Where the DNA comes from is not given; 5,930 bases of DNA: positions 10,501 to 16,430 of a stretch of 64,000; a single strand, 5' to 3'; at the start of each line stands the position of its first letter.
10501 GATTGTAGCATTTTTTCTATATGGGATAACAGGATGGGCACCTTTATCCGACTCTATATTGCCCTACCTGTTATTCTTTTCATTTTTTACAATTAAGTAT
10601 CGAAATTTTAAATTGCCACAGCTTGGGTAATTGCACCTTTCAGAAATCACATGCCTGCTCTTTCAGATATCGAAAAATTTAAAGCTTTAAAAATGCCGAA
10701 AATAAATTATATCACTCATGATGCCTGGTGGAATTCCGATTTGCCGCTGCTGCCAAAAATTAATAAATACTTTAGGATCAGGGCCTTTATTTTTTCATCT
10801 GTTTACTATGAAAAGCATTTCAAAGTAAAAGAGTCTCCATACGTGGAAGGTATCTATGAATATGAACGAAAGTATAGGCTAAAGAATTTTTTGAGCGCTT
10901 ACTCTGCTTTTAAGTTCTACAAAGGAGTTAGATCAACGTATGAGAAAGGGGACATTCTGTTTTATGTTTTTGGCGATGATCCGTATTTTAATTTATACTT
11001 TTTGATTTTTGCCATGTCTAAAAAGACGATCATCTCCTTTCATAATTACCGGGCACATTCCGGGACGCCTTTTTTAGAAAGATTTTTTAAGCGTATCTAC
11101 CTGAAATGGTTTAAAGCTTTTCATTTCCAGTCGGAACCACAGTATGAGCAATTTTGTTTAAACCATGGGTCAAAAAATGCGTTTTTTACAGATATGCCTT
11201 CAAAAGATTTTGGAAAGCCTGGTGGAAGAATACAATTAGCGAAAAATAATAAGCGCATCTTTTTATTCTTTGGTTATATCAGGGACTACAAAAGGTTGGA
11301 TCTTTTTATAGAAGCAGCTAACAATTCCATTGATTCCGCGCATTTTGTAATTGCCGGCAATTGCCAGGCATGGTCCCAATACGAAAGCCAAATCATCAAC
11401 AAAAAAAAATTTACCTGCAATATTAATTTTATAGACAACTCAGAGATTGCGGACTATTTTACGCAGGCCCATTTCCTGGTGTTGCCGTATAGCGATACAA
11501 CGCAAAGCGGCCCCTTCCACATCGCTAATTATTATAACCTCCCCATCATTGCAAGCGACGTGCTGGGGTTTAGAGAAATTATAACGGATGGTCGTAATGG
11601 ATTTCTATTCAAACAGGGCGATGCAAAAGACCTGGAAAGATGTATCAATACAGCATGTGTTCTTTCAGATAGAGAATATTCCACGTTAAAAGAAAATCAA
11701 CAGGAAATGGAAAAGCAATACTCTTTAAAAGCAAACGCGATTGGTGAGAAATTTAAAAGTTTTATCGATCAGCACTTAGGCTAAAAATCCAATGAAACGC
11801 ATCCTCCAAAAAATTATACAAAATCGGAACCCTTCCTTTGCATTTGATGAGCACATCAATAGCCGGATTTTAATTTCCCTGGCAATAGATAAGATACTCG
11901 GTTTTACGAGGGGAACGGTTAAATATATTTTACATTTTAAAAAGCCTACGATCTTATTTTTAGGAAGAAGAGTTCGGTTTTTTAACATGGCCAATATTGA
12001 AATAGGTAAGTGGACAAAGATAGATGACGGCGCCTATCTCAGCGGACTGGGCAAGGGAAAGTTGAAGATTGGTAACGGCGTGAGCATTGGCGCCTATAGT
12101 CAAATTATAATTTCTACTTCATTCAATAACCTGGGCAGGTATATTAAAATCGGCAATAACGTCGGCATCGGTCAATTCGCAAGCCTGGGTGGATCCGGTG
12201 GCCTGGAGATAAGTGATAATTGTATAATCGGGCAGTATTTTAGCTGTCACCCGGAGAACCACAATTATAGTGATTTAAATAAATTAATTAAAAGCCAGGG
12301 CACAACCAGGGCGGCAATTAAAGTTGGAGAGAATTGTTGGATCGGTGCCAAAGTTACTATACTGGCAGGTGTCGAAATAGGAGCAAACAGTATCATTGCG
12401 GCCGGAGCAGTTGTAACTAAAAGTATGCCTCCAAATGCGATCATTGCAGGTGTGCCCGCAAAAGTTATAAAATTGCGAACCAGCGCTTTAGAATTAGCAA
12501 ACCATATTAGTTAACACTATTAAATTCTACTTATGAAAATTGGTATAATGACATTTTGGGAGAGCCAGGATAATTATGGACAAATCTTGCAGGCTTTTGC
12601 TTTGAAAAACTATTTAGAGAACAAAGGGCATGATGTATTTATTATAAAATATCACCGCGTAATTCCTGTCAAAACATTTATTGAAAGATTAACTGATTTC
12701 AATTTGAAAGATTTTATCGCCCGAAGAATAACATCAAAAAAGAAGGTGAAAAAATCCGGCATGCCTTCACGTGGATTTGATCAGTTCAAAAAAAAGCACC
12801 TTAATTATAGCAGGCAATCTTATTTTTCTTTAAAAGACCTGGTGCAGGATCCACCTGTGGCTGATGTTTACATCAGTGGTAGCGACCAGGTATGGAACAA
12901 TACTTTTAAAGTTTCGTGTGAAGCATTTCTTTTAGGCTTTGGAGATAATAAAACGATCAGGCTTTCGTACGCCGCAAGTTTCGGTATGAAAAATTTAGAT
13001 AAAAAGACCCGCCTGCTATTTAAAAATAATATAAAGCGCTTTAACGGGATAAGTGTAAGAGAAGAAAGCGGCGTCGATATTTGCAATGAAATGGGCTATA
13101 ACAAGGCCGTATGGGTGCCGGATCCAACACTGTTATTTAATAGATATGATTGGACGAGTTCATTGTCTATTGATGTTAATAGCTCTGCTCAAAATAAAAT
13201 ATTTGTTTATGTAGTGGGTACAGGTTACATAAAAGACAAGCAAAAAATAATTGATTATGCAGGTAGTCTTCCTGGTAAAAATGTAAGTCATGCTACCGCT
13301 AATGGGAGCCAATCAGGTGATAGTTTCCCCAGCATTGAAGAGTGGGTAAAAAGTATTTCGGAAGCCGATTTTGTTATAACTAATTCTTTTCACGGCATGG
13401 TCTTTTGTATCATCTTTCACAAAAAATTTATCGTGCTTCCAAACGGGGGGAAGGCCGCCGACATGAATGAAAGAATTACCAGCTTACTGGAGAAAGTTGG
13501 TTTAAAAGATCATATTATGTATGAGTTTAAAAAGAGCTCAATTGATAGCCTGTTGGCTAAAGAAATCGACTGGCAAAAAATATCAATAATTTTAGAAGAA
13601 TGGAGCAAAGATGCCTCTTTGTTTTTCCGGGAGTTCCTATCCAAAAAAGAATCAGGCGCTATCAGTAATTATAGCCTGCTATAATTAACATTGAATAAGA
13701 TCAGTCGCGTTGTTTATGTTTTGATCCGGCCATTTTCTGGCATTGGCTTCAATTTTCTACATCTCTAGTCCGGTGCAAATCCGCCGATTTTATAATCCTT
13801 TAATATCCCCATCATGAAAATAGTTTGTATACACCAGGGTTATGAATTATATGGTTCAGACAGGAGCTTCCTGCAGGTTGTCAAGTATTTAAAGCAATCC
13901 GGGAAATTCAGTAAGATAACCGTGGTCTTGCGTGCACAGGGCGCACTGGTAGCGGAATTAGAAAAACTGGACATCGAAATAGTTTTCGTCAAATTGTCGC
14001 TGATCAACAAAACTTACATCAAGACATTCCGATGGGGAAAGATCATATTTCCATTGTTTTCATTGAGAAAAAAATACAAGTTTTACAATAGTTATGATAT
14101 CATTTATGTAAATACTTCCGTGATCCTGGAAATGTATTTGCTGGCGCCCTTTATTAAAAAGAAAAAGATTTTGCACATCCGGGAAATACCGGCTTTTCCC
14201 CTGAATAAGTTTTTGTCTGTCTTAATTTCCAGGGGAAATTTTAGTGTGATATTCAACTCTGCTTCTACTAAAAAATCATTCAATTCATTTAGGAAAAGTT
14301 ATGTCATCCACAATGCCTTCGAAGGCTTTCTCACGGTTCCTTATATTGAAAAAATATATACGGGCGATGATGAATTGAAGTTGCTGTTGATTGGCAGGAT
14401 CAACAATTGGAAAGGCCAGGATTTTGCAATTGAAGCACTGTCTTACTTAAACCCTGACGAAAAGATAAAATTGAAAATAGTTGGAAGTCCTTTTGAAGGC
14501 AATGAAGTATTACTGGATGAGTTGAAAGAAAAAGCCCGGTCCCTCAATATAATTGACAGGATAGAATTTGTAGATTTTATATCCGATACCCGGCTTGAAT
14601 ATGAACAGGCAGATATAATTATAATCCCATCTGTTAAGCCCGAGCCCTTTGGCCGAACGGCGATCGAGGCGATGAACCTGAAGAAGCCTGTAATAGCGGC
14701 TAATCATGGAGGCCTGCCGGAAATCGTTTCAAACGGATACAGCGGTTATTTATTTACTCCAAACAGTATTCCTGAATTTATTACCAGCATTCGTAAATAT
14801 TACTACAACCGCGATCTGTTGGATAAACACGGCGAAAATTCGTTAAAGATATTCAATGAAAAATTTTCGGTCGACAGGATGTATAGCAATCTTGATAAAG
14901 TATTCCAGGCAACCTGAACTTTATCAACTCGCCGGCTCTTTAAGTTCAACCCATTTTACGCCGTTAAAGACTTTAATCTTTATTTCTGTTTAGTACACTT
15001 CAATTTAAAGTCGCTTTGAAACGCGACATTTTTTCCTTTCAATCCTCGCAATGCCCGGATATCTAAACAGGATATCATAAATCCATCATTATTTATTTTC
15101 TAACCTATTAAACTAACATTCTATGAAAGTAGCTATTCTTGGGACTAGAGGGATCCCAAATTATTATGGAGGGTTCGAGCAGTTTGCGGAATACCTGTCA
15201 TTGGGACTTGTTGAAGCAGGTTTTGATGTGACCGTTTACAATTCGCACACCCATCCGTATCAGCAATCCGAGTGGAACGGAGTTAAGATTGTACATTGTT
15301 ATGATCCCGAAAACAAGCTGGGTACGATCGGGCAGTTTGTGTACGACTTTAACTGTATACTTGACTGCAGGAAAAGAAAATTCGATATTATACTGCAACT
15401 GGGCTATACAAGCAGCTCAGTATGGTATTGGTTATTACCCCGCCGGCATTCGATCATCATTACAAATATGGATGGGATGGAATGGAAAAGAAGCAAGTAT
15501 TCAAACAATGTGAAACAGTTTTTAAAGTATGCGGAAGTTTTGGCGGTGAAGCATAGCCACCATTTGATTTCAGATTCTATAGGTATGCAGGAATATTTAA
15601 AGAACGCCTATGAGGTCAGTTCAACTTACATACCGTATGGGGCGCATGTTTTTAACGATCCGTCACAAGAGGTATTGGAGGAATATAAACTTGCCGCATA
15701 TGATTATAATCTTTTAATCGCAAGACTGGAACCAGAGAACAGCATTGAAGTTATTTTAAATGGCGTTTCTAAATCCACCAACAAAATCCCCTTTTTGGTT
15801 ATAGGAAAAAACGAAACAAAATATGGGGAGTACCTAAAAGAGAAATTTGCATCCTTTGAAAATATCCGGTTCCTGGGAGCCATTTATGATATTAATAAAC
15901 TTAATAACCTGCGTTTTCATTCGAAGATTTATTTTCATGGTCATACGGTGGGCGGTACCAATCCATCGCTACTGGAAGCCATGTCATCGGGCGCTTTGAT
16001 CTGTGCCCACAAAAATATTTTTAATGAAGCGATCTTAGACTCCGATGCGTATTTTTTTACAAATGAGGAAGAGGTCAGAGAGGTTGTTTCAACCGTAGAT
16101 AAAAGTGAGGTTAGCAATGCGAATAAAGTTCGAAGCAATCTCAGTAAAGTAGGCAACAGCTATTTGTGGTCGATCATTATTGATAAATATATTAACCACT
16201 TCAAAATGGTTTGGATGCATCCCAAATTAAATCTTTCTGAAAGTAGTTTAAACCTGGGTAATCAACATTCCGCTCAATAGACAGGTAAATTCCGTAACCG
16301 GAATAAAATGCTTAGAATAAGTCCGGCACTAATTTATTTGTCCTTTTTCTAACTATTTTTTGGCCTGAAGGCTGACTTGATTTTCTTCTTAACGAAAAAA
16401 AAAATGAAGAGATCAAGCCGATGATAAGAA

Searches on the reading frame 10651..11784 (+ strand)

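Call 55: search_protein_families(library=pfam, proteins=[window:10651-11784:+], max_evalue=0.000001)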
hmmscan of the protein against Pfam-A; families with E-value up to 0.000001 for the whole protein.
window:10651-11784:+ (377 aa): 2 families
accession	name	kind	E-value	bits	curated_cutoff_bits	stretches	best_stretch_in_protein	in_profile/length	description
PF00534.26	Glycos_transf_1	-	2.1e-18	66.9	26.4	1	196-336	10-156/172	Glycosyl transferases group 1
PF13692.12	Glyco_trans_1_4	-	2.3e-18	67.3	27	1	202-333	2-137/142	Glycosyl transferases group 1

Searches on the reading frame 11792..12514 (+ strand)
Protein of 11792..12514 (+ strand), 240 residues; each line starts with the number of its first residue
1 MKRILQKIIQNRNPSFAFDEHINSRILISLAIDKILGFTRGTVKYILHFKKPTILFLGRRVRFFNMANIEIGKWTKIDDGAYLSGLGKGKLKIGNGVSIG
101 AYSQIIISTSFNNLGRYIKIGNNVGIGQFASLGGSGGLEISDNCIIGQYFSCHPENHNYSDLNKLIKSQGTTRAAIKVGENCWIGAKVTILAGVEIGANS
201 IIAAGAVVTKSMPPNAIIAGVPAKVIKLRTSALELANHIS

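Call 55: search_protein_families(library=pfam, proteins=[window:11792-12514:+], max_evalue=0.000001)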
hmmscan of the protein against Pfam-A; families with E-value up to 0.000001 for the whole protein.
window:11792-12514:+ (240 aa): 2 families
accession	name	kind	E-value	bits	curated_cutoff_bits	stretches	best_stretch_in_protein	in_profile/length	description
PF00132.30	Hexapep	-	5.8e-17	61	27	1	176-210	2-36/36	Bacterial transferase hexapeptide (six repeats)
PF14602.12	Hexapep_2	-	2.5e-09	37.1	27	1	176-210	2-34/34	Hexapeptide repeat of succinyl-transferase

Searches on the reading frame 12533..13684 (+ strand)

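Call 55: search_protein_families(library=pfam, proteins=[window:12533-13684:+], max_evalue=0.000001)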
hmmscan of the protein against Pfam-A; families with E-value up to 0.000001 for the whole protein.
window:12533-13684:+ (383 aa): 1 family
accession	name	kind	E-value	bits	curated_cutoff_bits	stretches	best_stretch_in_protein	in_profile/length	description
PF04230.19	PS_pyruv_trans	-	5.2e-39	135.3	25.3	1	14-304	1-278/280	Polysaccharide pyruvyl transferase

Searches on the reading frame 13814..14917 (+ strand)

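Call 47: search_protein_families(library=pfam, proteins=[window:13814-14917:+], max_evalue=0.00001)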
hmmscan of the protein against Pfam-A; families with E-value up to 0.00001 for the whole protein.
window:13814-14917:+ (367 aa): 3 families
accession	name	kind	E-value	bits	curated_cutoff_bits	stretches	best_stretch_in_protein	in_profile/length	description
PF00534.26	Glycos_transf_1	-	1.5e-33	116.2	26.4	1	184-343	12-169/172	Glycosyl transferases group 1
PF13692.12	Glyco_trans_1_4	-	1.5e-26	93.8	27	1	189-329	3-139/142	Glycosyl transferases group 1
PF20706.3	GT4-conflict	-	5e-11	42.6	26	1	184-308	194-323/385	Family 4 Glycosyltransferase in conflict systems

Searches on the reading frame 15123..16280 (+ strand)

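Call 47: search_protein_families(library=pfam, proteins=[window:15123-16280:+], max_evalue=0.00001)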
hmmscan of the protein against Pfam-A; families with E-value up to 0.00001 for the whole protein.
window:15123-16280:+ (385 aa): 2 families
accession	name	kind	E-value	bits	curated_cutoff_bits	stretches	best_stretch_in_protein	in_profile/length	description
PF09314.17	DUF1972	-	2.8e-21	76.4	25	1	2-174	3-185/186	Domain of unknown function (DUF1972)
PF13439.12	Glyco_transf_4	-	2e-07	31.6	28.5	1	15-171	1-163/170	Glycosyltransferase Family 4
